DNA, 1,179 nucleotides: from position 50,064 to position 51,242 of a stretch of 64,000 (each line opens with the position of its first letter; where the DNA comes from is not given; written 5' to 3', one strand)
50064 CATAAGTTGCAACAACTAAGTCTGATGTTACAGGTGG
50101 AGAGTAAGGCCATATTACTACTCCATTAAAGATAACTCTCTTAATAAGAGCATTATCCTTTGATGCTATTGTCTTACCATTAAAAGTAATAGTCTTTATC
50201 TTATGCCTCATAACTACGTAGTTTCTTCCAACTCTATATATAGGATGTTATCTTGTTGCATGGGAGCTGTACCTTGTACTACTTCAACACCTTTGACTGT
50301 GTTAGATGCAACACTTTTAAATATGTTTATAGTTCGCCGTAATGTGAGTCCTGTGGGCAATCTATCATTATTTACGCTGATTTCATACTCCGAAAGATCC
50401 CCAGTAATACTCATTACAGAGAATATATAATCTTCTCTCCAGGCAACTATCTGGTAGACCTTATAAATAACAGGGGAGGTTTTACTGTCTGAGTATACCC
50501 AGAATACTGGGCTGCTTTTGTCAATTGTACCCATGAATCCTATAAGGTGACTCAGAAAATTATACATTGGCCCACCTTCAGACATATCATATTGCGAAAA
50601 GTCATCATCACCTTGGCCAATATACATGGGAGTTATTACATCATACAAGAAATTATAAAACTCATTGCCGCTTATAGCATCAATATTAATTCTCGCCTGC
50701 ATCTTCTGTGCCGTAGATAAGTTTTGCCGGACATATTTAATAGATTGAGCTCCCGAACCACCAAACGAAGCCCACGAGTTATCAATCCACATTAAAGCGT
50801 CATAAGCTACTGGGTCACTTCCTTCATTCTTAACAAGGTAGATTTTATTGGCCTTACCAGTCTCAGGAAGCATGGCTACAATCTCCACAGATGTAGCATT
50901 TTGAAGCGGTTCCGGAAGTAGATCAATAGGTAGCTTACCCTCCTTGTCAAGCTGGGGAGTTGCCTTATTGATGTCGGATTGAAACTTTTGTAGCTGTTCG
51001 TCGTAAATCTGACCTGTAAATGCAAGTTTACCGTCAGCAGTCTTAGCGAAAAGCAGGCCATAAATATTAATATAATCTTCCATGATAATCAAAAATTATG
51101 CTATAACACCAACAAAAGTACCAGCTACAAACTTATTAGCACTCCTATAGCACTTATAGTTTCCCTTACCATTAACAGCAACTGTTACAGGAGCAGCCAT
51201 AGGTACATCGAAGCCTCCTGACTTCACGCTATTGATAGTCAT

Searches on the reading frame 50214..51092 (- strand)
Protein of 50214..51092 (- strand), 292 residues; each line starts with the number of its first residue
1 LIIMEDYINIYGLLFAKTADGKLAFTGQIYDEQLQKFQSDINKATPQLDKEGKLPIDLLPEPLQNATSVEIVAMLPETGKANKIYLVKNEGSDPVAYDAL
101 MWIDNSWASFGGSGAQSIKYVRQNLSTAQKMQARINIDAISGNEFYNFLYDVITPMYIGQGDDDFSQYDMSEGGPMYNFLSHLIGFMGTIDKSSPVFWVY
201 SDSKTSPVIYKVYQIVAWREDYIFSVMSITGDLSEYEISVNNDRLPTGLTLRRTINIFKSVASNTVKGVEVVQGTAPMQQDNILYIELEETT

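Call 11: search_protein_families(library=phrogs, proteins=[window:50214-51092:-])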
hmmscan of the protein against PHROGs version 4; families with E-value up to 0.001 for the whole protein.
window:50214-51092:- (292 aa): 1 family
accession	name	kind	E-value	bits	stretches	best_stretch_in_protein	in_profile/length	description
phrog_24103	-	unknown function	0.00027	22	1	68-124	126-182/197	-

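Call 22: search_protein_families(library=pfam, proteins=[window:50214-51092:-], max_evalue=0.01)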
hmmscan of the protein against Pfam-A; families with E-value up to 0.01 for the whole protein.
window:50214-51092:- (292 aa): 0 families
